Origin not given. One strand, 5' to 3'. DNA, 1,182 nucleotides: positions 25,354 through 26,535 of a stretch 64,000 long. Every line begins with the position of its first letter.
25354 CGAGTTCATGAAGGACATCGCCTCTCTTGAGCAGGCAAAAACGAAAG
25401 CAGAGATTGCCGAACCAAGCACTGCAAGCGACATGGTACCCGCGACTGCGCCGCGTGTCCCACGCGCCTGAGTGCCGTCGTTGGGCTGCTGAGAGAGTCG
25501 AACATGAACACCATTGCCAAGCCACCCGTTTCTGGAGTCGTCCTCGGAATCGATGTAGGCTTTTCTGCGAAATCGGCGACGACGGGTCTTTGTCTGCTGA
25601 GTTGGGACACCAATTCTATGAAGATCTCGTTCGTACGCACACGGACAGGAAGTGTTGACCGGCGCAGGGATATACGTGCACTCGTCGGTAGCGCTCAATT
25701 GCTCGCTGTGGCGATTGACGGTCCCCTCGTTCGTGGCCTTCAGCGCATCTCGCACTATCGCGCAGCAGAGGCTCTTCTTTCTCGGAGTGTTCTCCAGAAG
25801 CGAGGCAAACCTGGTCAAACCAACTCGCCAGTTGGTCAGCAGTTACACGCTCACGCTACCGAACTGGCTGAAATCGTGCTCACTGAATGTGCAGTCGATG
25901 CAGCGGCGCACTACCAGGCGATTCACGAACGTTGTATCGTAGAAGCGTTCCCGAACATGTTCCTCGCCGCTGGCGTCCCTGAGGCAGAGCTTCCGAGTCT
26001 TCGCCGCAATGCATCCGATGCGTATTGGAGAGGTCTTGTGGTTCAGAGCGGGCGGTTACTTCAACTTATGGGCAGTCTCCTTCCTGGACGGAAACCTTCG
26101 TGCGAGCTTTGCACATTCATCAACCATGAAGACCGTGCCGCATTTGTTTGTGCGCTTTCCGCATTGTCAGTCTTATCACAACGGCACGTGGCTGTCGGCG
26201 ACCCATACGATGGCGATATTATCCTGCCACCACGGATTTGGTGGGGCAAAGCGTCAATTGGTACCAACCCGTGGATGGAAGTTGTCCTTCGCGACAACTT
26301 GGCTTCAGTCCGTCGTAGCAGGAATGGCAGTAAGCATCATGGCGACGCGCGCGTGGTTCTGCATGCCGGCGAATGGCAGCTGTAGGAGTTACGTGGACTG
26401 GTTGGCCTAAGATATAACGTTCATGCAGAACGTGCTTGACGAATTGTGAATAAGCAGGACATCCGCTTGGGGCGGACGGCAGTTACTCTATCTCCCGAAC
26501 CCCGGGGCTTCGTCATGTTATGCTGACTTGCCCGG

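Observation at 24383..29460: Candidate accessory/defense islet: trypsin-like protease, DUF429-like, HEPN-motif, DUF2703-like and nucleoside-2-deoxyribosyltransferase-like genes inserted into a BASS-gene remnant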

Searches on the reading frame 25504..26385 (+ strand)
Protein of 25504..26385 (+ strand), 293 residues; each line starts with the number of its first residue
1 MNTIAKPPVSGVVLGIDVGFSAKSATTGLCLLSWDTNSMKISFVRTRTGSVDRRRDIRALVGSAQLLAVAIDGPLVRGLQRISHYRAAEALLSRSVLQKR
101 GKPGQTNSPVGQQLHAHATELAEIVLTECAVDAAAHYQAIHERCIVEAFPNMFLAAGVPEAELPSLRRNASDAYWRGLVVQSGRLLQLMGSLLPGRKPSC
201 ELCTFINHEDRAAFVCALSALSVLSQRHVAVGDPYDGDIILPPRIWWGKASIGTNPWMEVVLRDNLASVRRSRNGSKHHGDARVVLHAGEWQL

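Call 3: search_protein_families(library=pfam, proteins=[window:25504-26385:+], max_evalue=0.1)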
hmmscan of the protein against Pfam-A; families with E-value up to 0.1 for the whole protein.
window:25504-26385:+ (293 aa): 0 families

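Call 4: search_protein_families(library=padloc, proteins=[window:25504-26385:+], max_evalue=0.1)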
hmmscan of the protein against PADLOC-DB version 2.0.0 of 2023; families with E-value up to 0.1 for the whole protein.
window:25504-26385:+ (293 aa): 1 family
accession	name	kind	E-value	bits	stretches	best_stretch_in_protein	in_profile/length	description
PDLC05019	PDC-S44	-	1.6e-10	38.7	1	13-151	9-141/259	-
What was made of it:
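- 25504..26385 (+): DUF429 family protein (predicted RNase H-like nuclease), 293 aa, full length. PADLOC PDC-S44 E=1.6e-10 (call 4).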

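Call 12: search_protein_families(library=ncbifam, proteins=[window:25504-26385:+], max_evalue=0.1)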
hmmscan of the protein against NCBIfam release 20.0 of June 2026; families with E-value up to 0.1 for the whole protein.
window:25504-26385:+ (293 aa): 0 families

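Call 15: find_encoding_contigs(protein=window:25504-26385:+, flank=10000, max_places=6)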
Protein window:25504-26385:+ (293 aa): 1 contig read that carries it; 1 place shown.
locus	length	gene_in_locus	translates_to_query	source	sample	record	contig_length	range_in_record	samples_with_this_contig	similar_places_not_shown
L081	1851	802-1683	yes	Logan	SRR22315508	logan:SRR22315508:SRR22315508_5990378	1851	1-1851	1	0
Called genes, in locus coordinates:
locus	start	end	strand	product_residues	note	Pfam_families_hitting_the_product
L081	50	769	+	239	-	PF13365:Trypsin_2 (weak)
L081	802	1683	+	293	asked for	-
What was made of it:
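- The identical pair is also on an independent Logan contig (call 15), so a lineage-specific functional pair is not excluded. The identical pair is on an independent 1.85-kb Logan contig (call 15).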

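Call 22: find_homologous_proteins(query=window:25504-26385:+, max_evalue=0.001)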
Query window:25504-26385:+ (293 aa): 773 proteins with E <= 0.001 among 7947 candidates; the best 120 are listed.
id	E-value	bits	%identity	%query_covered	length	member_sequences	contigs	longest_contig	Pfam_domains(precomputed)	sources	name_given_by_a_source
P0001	7.8e-193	657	100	100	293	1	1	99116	-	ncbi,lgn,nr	ncbi:MAG: DUF429 domain-containing protein [Thermodesulfobacteriota bacterium]|nr:DUF429 domain-cont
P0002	2.1e-136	472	74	100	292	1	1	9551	PF04250.20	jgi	jgi:hypothetical protein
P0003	9.7e-124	431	66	100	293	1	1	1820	-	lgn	-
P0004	2.0e-113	397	61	100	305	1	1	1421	-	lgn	-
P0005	2.4e-95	337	54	97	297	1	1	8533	-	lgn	-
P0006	3.0e-90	321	55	94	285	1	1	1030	PF04250.20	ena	-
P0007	3.2e-90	321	54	96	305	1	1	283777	-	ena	-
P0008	2.5e-89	318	52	97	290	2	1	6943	-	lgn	-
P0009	1.2e-88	315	54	96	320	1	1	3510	-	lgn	-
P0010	5.3e-88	313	52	99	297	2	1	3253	-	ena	-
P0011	8.4e-87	309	52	98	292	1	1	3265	-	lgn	-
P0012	1.3e-86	309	53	97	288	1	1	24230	-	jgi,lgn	jgi:predicted nuclease with RNAse H fold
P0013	1.3e-85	305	52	97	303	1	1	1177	-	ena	-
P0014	2.1e-85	305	53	95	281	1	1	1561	-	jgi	jgi:hypothetical protein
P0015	3.4e-85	304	54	97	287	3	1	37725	-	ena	-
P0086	2.2e-72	262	46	96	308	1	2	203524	-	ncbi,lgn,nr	ncbi:MAG: hypothetical protein H6807_13935 [Planctomycetes bacterium]|nr:hypothetical protein [Planc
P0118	1.6e-65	240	49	95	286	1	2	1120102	PF04250.20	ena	-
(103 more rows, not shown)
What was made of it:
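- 25504..26385 (+): 773 homologues were found (call 22).
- Checked: NCBI names the identical protein a DUF429 domain-containing protein (call 22).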

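Call 23: find_encoding_contigs(protein=P0002, flank=6000, max_places=2)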
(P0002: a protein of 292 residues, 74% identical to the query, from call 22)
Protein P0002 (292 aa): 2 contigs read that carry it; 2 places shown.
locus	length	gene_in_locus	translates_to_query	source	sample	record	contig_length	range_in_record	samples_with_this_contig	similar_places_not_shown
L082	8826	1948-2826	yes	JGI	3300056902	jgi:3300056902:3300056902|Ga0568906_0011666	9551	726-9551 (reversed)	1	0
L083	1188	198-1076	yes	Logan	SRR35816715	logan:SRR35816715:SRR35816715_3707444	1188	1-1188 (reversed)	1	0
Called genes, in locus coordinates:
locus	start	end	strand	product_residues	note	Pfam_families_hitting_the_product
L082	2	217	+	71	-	?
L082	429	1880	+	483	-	PF04909:Amidohydro_2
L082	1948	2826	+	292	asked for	PF04250:DUF429 (weak)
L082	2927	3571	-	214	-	PF01596:Methyltransf_3, PF13578:Methyltransf_24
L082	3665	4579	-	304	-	PF00248:Aldo_ket_red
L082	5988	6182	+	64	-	-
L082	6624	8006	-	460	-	PF13006:Nterm_IS4, PF01609:DDE_Tnp_1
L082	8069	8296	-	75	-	-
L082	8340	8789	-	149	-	-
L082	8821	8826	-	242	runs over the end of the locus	?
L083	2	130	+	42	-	?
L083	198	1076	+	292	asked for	PF04250:DUF429 (weak)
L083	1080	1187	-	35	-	?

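Call 24: find_encoding_contigs(protein=P0007, flank=6000, max_places=2)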
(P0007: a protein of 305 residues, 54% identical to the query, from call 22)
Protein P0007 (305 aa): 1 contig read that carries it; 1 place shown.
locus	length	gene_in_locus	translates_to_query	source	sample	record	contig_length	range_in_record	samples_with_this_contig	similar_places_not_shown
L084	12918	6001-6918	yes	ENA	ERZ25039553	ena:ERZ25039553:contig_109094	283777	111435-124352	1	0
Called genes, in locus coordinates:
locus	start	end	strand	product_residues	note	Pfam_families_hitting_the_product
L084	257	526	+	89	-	-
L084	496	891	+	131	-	-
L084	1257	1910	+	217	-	-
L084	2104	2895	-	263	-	-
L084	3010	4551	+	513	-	PF02985:HEAT (faint), PF13513:HEAT_EZ (faint), PF13646:HEAT_2 (weak)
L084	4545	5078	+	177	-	-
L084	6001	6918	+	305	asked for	-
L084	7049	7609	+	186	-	-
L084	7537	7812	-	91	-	-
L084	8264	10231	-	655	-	-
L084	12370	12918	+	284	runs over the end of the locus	PF00160:Pro_isomerase (weak)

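Call 25: find_encoding_contigs(protein=P0086, flank=6000, max_places=2)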
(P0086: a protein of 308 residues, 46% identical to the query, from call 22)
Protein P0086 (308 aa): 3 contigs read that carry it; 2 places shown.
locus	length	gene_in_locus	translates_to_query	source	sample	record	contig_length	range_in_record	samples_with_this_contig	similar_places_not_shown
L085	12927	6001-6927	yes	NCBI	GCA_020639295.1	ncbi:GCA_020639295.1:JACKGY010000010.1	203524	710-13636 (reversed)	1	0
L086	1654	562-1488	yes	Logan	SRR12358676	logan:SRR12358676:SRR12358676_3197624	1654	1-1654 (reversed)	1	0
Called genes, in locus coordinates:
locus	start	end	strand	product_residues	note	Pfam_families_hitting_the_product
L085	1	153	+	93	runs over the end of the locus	PF13031:DUF3892 (weak)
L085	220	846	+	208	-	-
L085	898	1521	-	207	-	-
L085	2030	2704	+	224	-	-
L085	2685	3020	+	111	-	-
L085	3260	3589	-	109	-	PF06803:DUF1232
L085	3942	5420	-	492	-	PF17862:AAA_lid_3 (faint), PF00004:AAA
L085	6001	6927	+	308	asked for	-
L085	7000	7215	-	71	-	-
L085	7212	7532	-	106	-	-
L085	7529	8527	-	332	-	PF11348:DUF3150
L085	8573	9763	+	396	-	-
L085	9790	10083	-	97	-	-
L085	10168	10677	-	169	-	PF04002:RadC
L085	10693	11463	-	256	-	PF12705:PDDEXK_1, PF01930:Cas_Cas4 (weak)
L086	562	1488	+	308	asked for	-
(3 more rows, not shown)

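Call 26: find_encoding_contigs(protein=P0118, flank=6000, max_places=2)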
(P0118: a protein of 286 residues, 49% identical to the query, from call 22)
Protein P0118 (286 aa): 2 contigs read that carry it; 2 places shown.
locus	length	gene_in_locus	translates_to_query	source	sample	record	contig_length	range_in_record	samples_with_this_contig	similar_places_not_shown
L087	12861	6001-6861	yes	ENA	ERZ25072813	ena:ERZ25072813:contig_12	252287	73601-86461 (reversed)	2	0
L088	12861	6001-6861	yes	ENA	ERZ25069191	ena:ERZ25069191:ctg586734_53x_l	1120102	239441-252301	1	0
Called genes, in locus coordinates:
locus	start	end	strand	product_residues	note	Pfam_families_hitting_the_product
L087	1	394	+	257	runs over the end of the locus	PF07505:DUF5131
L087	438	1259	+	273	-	-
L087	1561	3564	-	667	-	PF00270:DEAD (faint), PF04851:ResIII, PF17757:UvrB_inter, PF27431:UvrB_3rd, PF00271:Helicase_C, PF12344:UvrB, PF02151:UVR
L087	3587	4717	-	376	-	PF02126:PTE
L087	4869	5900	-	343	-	PF05496:RuvB_N, PF00004:AAA, PF07728:AAA_5 (weak), PF17864:AAA_lid_4, PF05491:WHD_RuvB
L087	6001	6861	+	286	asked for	PF04250:DUF429 (weak)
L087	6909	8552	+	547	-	PF01642:MM_CoA_mutase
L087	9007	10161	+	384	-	PF02771:Acyl-CoA_dh_N, PF02770:Acyl-CoA_dh_M, PF00441:Acyl-CoA_dh_1, PF22924:ACOX_C_alpha1 (faint), PF08028:Acyl-CoA_dh_2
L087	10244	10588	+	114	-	PF00903:Glyoxalase, PF13669:Glyoxalase_4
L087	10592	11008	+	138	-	PF02310:B12-binding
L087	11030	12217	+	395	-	PF01979:Amidohydro_1, PF07969:Amidohydro_3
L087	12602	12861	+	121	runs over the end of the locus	PF00210:Ferritin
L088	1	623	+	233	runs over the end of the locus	PF07505:DUF5131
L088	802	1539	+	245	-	-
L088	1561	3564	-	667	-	PF00270:DEAD (faint), PF04851:ResIII, PF17757:UvrB_inter, PF27431:UvrB_3rd, PF00271:Helicase_C, PF12344:UvrB, PF02151:UVR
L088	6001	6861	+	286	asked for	PF04250:DUF429 (weak)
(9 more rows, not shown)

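Call 54: search_protein_families(library=phrogs, proteins=[window:25504-26385:+], max_evalue=0.01)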
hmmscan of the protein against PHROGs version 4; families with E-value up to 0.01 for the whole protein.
window:25504-26385:+ (293 aa): 0 families

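Call 89: find_related_loci(query=A10, collection=viral_contigs, flank=4000)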
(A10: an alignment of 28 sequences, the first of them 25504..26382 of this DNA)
Query A10 (293 aa) in viral_contigs; peptide patterns used: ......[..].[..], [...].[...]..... (x = any residue, [..] = any of these).
42 stretches matched a pattern, but none encodes a relative of the query by tblastn (E <= 1e-3).
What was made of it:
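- No DUF429 relative was found in viral contigs (call 89).
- Tried and rejected: No DUF429 relative is in IMG/VR (call 89).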

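Call 93: search_solved_structures(query=A10, max_evalue=1)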
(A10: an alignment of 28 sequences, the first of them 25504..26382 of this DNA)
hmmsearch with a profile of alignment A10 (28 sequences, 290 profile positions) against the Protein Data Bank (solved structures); distinct sequences matched with E-value up to 1: 1.
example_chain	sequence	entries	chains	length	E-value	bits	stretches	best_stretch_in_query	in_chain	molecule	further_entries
1vp2_A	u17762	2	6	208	0.49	12.7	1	190-237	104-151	Putative Xanthosine triphosphate pyrophosphatase/HAM1 protein homolog | Nucleoside-triphosphatase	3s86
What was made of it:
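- Tried and rejected: The DUF429 profile against PDB sequences found nothing (call 93).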
